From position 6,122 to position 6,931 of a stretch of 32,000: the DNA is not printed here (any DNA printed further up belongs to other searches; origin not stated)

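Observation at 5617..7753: Uncharacterised, translationally coupled four-gene operon resembling a toxin/immunity module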

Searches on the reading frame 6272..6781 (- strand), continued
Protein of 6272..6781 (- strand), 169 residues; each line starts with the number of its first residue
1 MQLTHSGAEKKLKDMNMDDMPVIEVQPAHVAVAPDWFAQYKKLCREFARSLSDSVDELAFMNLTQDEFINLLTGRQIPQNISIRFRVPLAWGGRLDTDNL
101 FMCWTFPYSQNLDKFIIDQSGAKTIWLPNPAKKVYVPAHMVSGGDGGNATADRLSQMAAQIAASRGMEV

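Call 38: find_related_loci(query=A1, collection=genome_contigs, flank=10000)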
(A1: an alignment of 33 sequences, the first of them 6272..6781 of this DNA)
Query A1 (169 aa) in genome_contigs; peptide patterns used: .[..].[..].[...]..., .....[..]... (x = any residue, [..] = any of these).
213 stretches matched a pattern; 192 encode a relative of the query (tblastn E <= 1e-3); the best 80 are kept; 80 distinct loci.
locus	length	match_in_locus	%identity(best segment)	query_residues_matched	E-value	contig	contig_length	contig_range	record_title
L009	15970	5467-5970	71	1-168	3e-85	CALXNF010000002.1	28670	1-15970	MAG: uncultured Alphaproteobacteria bacterium isolate E02__bin305 genome assembly, contig: E02__k127_3756469, whole geno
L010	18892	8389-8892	71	1-168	8e-84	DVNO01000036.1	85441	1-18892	MAG TPA_asm: Candidatus Enterousia avicola isolate CHK136-897 CHK136__C195917_L85441_ERR2241905, whole genome shotgun se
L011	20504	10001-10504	71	1-168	5e-84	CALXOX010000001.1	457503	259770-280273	MAG: uncultured Alphaproteobacteria bacterium isolate BRZ_MD__bin1 genome assembly, contig: BRZ_MD__NODE_4_length_457503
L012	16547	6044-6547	70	1-168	1e-82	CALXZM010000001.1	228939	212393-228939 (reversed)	MAG: uncultured Alphaproteobacteria bacterium isolate BRZ_LB__bin18 genome assembly, contig: BRZ_LB__NODE_32_length_2289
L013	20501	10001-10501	69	1-167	1e-81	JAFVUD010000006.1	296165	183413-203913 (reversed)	MAG: Alphaproteobacteria bacterium isolate RGIG5397 Sheep_Colon-3__c938145, whole genome shotgun sequence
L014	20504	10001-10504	68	1-168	5e-81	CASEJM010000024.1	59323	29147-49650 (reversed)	uncultured proteobacterium isolate Batch3_idba_bin.193 genome assembly, contig: Batch3_idba_bin.193.fa_k87_22661408, who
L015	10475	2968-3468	68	2-168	9e-81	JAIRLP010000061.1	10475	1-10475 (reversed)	MAG: Rickettsiales bacterium isolate Cc175_bin55 k119_3052511, whole genome shotgun sequence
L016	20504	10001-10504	71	1-168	8e-85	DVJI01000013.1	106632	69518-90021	MAG TPA_asm: Candidatus Enterousia intestinigallinarum isolate ChiGjej3B3-5194 ChiGjej3B3M5__C761843_L106632_SRR6323341,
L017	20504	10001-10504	68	1-168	2e-80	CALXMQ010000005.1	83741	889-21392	MAG: uncultured Alphaproteobacteria bacterium isolate BRZ_KT__bin2 genome assembly, contig: BRZ_KT__NODE_143_length_8374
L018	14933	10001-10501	65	1-167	2e-80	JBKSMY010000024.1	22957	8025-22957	MAG: Alphaproteobacteria bacterium isolate KS320-82 k141_1472224, whole genome shotgun sequence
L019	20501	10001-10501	66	1-167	5e-80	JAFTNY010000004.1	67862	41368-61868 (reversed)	MAG: Alphaproteobacteria bacterium isolate RGIG3991 Roe_deer_Cecum-4__c58001, whole genome shotgun sequence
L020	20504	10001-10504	66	1-168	3e-80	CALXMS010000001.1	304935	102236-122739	MAG: uncultured Alphaproteobacteria bacterium isolate BRZ_MB__bin43 genome assembly, contig: BRZ_MB__NODE_27_length_3049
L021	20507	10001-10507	67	1-169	5e-80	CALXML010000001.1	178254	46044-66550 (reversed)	MAG: uncultured Alphaproteobacteria bacterium isolate BRZ_KL__bin36 genome assembly, contig: BRZ_KL__NODE_32_length_1782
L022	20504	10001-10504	66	1-168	4e-80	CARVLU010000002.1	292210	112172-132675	MAG TPA_asm: uncultured Alphaproteobacteria bacterium isolate MGBC118324 genome assembly, contig: MGBC118324.2, whole ge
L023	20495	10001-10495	65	1-165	1e-79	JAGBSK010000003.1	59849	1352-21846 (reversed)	MAG: Alphaproteobacteria bacterium isolate RGIG9404 Yak_Cecum-1__c33589, whole genome shotgun sequence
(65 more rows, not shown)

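Call 40: find_encoding_contigs(protein=P0287, flank=10000, max_places=3)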
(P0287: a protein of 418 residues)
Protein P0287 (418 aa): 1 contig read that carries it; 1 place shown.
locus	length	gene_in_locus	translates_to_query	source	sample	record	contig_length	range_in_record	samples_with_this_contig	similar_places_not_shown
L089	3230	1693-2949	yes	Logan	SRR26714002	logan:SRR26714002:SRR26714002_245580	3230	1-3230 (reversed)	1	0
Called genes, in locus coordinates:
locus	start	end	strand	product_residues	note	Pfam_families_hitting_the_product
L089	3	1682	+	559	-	?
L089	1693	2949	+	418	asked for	-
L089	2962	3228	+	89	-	?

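Call 41: find_encoding_contigs(protein=P0263, flank=10000, max_places=3)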
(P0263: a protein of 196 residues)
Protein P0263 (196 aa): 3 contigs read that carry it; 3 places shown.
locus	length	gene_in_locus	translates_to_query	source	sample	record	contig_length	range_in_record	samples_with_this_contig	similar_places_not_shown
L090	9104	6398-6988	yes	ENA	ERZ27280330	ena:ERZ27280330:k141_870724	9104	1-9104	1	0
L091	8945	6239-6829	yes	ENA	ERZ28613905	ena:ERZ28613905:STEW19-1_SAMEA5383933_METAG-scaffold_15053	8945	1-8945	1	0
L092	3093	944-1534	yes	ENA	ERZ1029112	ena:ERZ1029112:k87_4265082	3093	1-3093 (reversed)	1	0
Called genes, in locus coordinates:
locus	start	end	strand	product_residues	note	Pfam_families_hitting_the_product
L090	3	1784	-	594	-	?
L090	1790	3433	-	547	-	-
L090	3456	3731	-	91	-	-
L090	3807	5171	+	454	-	-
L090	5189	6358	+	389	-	-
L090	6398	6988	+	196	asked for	-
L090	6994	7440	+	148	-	-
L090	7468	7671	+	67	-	PF13467:RHH_4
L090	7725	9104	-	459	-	?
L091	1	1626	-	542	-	?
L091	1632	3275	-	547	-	-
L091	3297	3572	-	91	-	-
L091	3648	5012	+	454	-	-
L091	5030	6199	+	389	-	-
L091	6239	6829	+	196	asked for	-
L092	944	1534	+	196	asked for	-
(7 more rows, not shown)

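Call 42: find_encoding_contigs(protein=P0277, flank=10000, max_places=3)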
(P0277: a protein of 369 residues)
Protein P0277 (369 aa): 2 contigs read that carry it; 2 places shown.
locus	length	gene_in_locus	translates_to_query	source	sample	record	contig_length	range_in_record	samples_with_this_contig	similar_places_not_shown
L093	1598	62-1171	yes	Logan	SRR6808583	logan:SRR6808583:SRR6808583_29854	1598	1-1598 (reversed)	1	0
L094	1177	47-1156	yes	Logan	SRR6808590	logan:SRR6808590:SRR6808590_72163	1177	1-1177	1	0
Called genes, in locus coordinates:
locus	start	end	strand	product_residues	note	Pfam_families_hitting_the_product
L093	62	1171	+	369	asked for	-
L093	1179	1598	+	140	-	?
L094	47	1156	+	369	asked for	-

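Call 51: search_protein_families(library=pfam, proteins=[L090:1790-3433:-, L090:3807-5171:+, L090:5189-6358:+, L090:6994-7440:+, L090:7725-9080:-, L090:3-1784:-, L089:3-1682:+, L089:2962-3228:+, L093:1179-1598:+], max_evalue=0.1)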
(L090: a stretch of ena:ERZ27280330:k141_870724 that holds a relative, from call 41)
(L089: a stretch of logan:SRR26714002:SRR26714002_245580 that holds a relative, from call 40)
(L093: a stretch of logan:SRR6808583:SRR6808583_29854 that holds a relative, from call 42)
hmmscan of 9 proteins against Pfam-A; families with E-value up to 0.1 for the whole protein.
L090:1790-3433:- (547 aa): 0 families

L090:3807-5171:+ (454 aa): 0 families

L090:5189-6358:+ (389 aa): 1 family
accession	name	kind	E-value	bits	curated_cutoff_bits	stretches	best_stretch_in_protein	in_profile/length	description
PF08378.17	NERD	-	0.0068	17.3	22.1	1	217-315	17-110/111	Nuclease-related domain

L090:6994-7440:+ (148 aa): 3 families
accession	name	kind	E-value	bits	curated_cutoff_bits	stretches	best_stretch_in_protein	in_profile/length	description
PF09346.15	SMI1_KNR4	-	0.0025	18.8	25.4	1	39-117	15-96/125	SMI1 / KNR4 family (SUKH-1)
PF14568.11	SUKH_6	-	0.013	16.5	27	1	40-73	13-46/119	SMI1-KNR4 cell-wall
PF14567.11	SUKH_5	-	0.082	13.1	27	0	39-88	35-83/142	SMI1-KNR4 cell-wall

L090:7725-9080:- (451 aa): 2 families
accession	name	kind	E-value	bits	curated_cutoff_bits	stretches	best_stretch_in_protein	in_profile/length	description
PF05170.20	AsmA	-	0.0013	18.1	29.8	1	277-367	525-603/607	AsmA family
PF04519.19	Bactofilin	-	0.1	13.3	27.9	0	331-396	28-88/98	Polymer-forming cytoskeletal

L090:3-1784:- (594 aa): 0 families

L089:3-1682:+ (559 aa): 4 families
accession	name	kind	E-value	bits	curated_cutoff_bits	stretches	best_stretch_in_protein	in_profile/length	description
PF02534.20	T4SS-DNA_transf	-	3.6e-42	145.2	20.1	1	201-486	191-456/468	Type IV secretory system Conjugative DNA transfer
PF12696.13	TraG-D_C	-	1.4e-20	73.9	22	1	328-452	1-125/126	TraM recognition site of TraD and TraG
PF10412.15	TrwB_AAD_bind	-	3.8e-17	62.7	20.5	1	279-461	205-376/387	Type IV secretion-system coupling protein DNA-binding domain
PF07780.17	Spb1_C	-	0.046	13.7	25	1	401-489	7-94/216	Spb1 C-terminal domain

L089:2962-3228:+ (89 aa): 2 families
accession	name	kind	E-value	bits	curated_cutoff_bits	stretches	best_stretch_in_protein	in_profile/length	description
PF14568.11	SUKH_6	-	0.027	15.4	27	1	40-72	15-47/119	SMI1-KNR4 cell-wall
PF14567.11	SUKH_5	-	0.045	14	27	1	39-86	37-83/142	SMI1-KNR4 cell-wall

L093:1179-1598:+ (140 aa): 4 families
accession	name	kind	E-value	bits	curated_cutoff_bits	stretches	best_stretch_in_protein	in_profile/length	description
PF09346.15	SMI1_KNR4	-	0.0047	18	25.4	1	23-113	3-95/125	SMI1 / KNR4 family (SUKH-1)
PF14568.11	SUKH_6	-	0.024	15.6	27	1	42-103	15-78/119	SMI1-KNR4 cell-wall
PF14567.11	SUKH_5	-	0.046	13.9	27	1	5-108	2-103/142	SMI1-KNR4 cell-wall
PF22000.2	DUF6929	-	0.059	13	27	1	69-106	172-209/286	Family of unknown function (DUF6929)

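Call 55: search_solved_structures(query=A3, max_evalue=10, show_alignments=3)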
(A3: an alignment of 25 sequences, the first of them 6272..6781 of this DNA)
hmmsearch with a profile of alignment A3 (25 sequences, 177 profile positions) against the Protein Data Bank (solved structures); distinct sequences matched with E-value up to 10: 3.
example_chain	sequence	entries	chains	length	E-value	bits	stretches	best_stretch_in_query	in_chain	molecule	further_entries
6me0_C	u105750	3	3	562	1.5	11.8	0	128-169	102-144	Maturase reverse transcriptase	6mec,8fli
5gmf_A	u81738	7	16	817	4.6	10.3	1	10-90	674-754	Toll-like receptor 7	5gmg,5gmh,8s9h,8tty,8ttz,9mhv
5zsa_B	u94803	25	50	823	4.8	10.2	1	10-90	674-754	Toll-like receptor 7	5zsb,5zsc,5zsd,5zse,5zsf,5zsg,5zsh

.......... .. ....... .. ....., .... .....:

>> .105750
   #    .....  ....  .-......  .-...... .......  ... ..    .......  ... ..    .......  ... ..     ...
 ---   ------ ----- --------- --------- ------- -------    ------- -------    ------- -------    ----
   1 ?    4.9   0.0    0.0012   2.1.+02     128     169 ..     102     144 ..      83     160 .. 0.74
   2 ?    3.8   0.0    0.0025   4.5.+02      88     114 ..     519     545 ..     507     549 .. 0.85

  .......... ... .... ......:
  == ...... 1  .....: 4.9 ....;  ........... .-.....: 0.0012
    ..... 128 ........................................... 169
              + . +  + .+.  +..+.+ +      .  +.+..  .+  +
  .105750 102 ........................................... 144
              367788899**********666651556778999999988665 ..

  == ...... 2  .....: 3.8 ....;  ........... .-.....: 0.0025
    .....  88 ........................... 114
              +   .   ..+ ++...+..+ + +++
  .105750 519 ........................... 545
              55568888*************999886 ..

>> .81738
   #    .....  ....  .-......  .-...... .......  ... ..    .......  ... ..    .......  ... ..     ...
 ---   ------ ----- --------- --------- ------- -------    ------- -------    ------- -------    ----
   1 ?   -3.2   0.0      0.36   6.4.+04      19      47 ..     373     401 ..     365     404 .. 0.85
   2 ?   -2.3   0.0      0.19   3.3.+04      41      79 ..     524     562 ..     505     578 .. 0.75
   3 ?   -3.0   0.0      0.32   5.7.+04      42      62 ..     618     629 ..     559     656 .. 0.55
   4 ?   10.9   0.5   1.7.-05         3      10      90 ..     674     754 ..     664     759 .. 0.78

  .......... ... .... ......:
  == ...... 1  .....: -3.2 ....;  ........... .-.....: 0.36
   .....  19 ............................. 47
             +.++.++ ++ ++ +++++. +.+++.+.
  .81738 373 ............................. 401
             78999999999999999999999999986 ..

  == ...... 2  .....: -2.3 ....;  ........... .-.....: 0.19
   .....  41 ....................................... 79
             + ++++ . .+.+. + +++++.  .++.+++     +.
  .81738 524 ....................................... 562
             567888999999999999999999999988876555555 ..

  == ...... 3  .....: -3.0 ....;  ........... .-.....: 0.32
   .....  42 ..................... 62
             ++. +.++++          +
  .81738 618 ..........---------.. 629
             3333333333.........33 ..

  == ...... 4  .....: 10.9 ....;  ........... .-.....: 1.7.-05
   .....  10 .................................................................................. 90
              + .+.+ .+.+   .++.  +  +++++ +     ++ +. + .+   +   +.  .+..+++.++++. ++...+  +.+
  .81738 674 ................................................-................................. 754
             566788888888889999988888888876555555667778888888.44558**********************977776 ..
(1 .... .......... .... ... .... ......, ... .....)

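Call 57: find_homologous_proteins(query=P0284, max_evalue=0.001)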
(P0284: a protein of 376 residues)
Query P0284 (376 aa): 85 proteins with E <= 0.001 among 2508 candidates.
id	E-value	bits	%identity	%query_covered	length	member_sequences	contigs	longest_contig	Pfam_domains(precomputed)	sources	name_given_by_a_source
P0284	7.4e-250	846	100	100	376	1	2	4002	-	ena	-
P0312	3.3e-184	630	68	100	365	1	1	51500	-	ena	-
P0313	2.8e-178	611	73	100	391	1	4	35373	-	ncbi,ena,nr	ncbi:MAG: hypothetical protein IJ752_04095 [Alphaproteobacteria bacterium]|nr:hypothetical protein [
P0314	1.3e-176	605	76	100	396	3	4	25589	-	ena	-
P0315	9.5e-166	569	90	48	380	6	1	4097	-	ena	-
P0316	3.3e-163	561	69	100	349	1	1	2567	-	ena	-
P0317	4.1e-162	557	88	51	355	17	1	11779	-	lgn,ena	-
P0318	6.9e-161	553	78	98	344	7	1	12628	-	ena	-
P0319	1.1e-160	553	85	53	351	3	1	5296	-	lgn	-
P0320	3.6e-160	551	70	100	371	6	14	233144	-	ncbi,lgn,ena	-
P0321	1.9e-159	549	72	100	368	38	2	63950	-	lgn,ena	-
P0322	2.4e-158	545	66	100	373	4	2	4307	-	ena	-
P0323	1.4e-157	543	70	100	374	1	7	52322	-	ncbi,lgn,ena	-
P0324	1.5e-156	539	88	51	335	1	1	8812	-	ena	-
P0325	2.6e-155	535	70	100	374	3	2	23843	-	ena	-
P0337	8.7e-139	481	68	100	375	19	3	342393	-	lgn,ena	-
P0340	1.8e-136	473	56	100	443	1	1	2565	-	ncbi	-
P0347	9.6e-128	444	65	66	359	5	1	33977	-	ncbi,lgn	-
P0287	5.8e-101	356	48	100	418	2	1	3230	-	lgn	-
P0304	2.7e-63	232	52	57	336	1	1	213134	-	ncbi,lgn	ncbi:MAG: hypothetical protein AB7U85_03040 [Alphaproteobacteria bacterium]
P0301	5.8e-63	231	38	100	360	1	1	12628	-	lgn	-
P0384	1.2e-59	220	41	59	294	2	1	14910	-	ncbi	-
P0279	2.5e-59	219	55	48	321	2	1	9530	-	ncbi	-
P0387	2.4e-57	213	55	48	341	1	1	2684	-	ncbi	-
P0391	4.2e-43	166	46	49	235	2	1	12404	-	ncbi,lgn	-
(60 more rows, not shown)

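Call 58: find_encoding_contigs(protein=P0337, flank=10000, max_places=1)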
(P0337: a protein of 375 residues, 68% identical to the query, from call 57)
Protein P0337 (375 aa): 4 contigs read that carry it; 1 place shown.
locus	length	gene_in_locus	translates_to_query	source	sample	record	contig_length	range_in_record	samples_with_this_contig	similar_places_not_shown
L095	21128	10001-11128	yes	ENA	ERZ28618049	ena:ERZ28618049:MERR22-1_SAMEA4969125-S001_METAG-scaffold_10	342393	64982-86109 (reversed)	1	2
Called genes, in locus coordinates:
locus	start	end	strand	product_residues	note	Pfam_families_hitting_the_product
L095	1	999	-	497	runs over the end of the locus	-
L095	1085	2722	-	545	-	PF04610:TrbL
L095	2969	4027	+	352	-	-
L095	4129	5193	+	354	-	-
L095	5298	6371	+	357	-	-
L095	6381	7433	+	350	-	-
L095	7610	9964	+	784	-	PF02534:T4SS-DNA_transf, PF10412:TrwB_AAD_bind, PF12696:TraG-D_C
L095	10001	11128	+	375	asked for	-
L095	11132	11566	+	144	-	-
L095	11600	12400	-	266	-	PF06691:DUF1189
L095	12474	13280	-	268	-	PF06691:DUF1189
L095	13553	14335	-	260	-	PF13561:adh_short_C2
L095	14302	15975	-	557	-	PF13600:DUF4140, PF13598:DUF4139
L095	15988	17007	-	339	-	PF00497:SBP_bac_3 (weak)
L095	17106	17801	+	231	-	PF05494:MlaC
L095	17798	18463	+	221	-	-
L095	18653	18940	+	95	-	PF00166:Cpn10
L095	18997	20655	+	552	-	-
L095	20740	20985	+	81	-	-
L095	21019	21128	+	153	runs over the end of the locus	PF13671:AAA_33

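Call 59: find_encoding_contigs(protein=P0304, flank=10000, max_places=1)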
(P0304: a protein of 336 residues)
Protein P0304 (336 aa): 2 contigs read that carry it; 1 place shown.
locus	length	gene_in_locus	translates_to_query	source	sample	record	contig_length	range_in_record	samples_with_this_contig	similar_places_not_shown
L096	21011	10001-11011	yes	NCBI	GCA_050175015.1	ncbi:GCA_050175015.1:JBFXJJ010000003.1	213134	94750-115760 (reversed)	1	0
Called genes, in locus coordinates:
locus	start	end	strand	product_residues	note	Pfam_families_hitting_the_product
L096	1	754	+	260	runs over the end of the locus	PF04454:Linocin_M18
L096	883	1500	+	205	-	-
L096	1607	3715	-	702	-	PF23310:TPR_27 (faint), PF08238:Sel1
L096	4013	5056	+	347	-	PF00389:2-Hacid_dh, PF02826:2-Hacid_dh_C, PF00670:AdoHcyase_NAD (weak)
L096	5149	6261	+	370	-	-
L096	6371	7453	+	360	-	-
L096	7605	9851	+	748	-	PF02534:T4SS-DNA_transf, PF10412:TrwB_AAD_bind, PF12696:TraG-D_C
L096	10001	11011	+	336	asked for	-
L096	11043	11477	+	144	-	-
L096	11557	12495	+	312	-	-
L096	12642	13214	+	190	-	PF00258:Flavodoxin_1 (weak), PF02525:Flavodoxin_2 (weak), PF03358:FMN_red, PF12724:Flavodoxin_5 (weak)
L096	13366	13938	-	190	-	PF09860:DUF2087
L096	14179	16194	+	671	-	PF00512:HisKA, PF02518:HATPase_c, PF00072:Response_reg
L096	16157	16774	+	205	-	PF00072:Response_reg, PF00196:GerE, PF08281:Sigma70_r4_2 (faint)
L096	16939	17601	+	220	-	PF01865:PhoU_div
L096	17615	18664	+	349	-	PF01384:PHO4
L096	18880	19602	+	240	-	PF00440:TetR_N, PF09209:CecR_C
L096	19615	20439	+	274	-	PF25917:BSH_RND, PF25973:BSH_CzcB (weak), PF25881:HH_YBHG (weak), PF25876:HH_MFP_RND, PF25885:HH_EMRA (faint)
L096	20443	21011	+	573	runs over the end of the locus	PF13604:AAA_30 (faint), PF00005:ABC_tran, PF13304:AAA_21 (faint), PF13401:AAA_22 (faint), PF13476:AAA_23 (faint), PF13555:AAA_29 (faint), PF00005:ABC_tran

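Call 68: find_encoding_contigs(protein=P0268, flank=10000, max_places=2)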
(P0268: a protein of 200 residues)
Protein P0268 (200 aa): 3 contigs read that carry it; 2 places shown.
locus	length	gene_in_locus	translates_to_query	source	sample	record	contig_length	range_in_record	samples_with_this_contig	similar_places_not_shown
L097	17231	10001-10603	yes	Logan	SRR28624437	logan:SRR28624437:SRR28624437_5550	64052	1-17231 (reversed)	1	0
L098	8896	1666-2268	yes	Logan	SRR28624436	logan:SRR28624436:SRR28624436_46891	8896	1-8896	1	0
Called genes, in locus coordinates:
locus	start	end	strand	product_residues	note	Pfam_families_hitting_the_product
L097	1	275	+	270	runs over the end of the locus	PF00149:Metallophos (weak), PF13277:YmdB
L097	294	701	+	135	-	-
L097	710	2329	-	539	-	PF00884:Sulfatase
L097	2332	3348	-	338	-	PF02685:Glucokinase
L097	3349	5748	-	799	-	PF02518:HATPase_c, PF00204:DNA_gyraseB, PF01751:Toprim, PF21249:GyrB_hook, PF00986:DNA_gyraseB_C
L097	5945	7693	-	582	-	-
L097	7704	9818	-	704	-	-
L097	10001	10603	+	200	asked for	-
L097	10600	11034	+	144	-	-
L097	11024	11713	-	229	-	PF00535:Glycos_transf_2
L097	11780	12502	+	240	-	PF18912:DZR_2, PF24390:PRTase-CE (weak), PF00156:Pribosyltran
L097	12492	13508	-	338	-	PF25199:nSTAND_NTPase5 (faint), PF13401:AAA_22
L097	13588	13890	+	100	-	PF01176:eIF-1a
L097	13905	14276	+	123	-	-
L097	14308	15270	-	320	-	-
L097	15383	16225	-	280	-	PF00793:DAHP_synth_1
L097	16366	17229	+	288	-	?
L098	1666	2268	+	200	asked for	-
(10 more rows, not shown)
